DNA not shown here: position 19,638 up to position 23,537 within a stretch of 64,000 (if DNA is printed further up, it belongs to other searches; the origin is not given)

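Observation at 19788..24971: A 1727-aa single-polypeptide regulator fusing a Ser/Thr kinase, STAND-like ATPase, TPR, GAF, and a sigma-54 enhancer-binding module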

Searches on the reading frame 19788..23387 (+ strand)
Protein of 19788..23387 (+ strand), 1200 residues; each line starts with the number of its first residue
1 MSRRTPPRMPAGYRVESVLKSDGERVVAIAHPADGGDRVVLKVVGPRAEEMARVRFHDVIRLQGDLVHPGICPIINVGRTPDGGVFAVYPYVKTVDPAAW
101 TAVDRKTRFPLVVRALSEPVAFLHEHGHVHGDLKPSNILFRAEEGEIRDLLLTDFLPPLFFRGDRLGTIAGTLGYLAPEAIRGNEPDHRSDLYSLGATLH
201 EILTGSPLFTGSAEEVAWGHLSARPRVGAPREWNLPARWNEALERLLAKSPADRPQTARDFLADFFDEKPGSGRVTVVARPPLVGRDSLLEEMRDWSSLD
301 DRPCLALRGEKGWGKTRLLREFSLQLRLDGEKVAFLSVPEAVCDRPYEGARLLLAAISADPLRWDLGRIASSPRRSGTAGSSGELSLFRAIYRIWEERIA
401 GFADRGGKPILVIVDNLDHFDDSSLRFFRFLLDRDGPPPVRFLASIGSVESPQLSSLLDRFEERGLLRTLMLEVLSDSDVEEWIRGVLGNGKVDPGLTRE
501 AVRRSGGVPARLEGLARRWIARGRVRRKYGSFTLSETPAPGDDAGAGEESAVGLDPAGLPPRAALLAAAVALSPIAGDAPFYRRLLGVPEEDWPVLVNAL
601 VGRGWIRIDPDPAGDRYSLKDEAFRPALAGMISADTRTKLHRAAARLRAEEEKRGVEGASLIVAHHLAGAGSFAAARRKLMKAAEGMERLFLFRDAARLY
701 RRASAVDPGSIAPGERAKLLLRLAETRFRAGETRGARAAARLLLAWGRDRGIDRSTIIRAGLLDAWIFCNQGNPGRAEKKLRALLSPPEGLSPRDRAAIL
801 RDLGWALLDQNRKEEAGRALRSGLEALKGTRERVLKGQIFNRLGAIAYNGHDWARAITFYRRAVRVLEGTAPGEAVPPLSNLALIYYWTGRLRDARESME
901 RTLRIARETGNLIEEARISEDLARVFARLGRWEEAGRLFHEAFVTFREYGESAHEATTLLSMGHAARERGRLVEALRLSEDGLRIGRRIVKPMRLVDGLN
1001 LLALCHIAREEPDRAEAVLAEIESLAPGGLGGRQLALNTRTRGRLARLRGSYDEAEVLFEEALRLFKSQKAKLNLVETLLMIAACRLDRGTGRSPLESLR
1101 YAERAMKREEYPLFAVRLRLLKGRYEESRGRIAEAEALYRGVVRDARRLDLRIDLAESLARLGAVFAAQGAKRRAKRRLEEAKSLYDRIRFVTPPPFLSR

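Call 87: search_protein_representatives(protein=window:19788-23387:+)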
Query: 1200 residues. Proteins with E-value up to 0.001 (for the whole library): 490886; up to 1e-10: 145234; up to 1e-30: 405. The best 150 are listed.
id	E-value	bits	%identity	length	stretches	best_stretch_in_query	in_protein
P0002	2.7e-243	826.8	42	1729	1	9-1199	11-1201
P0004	8.1e-223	758.9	39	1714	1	4-1198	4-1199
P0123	1.2e-209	715.3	37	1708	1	8-1198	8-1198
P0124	1.6e-124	433.4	40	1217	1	501-1198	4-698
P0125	2.3e-121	422.9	42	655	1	6-651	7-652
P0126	2.3e-111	389.8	31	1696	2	8-1199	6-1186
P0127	5.0e-68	246.3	45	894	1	826-1198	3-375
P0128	8.6e-57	209.1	93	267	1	1058-1175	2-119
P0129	5.6e-55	203.0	28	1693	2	40-935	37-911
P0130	7.5e-55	202.6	26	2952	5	42-348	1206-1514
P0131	1.3e-54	201.8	33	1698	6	800-989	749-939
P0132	6.8e-53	196.1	29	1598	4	5-278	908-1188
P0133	1.7e-51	191.5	29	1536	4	11-257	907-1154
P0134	2.0e-51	191.3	28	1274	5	111-701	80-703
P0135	1.3e-50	188.6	25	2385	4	106-534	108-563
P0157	3.1e-42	160.9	31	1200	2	7-969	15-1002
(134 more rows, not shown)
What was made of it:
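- Checked: P0123 (1708 aa, 37% identity) matches query residues 8-1198, the N-terminal 1200 aa searched (call 87).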

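Call 90: find_encoding_contigs(protein=P0123, flank=5000, max_places=1)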
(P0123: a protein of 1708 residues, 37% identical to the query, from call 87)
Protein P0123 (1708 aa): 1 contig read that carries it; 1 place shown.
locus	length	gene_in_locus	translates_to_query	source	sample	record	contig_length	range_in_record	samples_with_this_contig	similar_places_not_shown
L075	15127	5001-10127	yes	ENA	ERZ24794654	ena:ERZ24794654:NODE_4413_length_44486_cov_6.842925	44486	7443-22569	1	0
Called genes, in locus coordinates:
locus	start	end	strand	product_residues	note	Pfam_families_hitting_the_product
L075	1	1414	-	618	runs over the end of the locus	PF00015:MCPsignal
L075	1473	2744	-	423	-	PF13433:Peripla_BP_5, PF13458:Peripla_BP_6, PF01094:ANF_receptor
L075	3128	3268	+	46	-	-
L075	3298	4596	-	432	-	-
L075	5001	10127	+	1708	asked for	PF00069:Pkinase, PF07714:PK_Tyr_Ser-Thr, PF13191:AAA_16, PF13401:AAA_22, PF13424:TPR_12, PF17874:TPR_MalT, PF01590:GAF, PF13185:GAF_2, +19 more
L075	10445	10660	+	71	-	-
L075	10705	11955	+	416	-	PF00072:Response_reg, PF02518:HATPase_c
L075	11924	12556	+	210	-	PF00072:Response_reg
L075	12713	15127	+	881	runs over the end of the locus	PF19313:DUF5916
